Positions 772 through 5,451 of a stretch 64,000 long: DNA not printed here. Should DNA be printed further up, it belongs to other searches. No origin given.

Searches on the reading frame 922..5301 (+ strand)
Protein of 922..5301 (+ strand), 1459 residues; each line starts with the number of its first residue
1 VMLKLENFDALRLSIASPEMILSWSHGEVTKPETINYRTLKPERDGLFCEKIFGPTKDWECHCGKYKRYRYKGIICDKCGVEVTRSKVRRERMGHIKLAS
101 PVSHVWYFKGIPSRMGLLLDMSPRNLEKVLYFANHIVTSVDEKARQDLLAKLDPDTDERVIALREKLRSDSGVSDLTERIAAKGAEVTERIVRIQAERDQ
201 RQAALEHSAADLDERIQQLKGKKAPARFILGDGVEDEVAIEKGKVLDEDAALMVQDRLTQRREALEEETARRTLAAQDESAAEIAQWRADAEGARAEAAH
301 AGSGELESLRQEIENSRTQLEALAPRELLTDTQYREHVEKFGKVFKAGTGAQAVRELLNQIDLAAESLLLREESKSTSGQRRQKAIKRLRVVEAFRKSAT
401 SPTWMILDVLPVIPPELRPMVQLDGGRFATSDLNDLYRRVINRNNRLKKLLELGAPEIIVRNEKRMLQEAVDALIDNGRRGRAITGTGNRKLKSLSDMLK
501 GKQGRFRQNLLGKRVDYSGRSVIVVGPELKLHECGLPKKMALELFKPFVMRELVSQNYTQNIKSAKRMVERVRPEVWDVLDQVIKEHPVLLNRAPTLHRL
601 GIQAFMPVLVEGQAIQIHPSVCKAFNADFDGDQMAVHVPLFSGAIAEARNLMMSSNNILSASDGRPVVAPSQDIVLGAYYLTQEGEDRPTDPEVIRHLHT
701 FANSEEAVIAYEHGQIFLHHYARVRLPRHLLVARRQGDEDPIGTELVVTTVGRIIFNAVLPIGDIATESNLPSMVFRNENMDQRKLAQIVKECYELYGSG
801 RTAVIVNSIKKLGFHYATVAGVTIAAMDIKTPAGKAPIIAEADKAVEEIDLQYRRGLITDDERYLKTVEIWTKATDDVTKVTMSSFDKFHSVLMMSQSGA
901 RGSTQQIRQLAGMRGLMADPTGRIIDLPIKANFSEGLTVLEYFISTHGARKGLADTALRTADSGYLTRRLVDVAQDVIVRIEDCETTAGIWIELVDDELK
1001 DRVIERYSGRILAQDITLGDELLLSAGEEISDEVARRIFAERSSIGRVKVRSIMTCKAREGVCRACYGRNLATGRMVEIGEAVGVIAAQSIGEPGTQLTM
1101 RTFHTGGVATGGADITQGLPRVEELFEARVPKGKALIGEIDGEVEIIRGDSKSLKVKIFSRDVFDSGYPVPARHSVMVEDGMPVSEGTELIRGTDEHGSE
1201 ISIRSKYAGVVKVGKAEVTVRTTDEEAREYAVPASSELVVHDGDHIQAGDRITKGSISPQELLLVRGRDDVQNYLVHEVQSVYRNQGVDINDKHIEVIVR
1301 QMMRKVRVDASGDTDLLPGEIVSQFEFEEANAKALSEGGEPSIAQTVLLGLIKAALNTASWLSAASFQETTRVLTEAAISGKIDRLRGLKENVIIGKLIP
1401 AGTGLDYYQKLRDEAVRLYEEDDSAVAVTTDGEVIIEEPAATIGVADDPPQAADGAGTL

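Call 19: search_protein_families(library=pfam, proteins=[window:922-5301:+], max_evalue=0.001)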
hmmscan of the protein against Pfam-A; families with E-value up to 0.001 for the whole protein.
window:922-5301:+ (1459 aa): 6 families
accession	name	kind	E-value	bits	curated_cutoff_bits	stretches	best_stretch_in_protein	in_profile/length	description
PF04997.17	RNA_pol_Rpb1_1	-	1.5e-81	274.6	39.7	1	6-510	2-312/312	RNA polymerase Rpb1, domain 1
PF04998.22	RNA_pol_Rpb1_5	-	1.2e-65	222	28.5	1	936-1314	1-257/267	RNA polymerase Rpb1, domain 5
PF00623.25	RNA_pol_Rpb1_2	-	1.6e-37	129.8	25.3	2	561-653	73-165/166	RNA polymerase Rpb1, domain 2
PF04983.23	RNA_pol_Rpb1_3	-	1.5e-26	93.7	28.9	1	657-829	1-162/162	RNA polymerase Rpb1, domain 3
PF05000.22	RNA_pol_Rpb1_4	-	2.3e-14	53.6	24.8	1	858-925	1-83/107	RNA polymerase Rpb1, domain 4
PF01333.25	Apocytochr_F_C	-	0.00011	22.6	30.4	0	1213-1254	21-62/118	Apocytochrome F, C-terminal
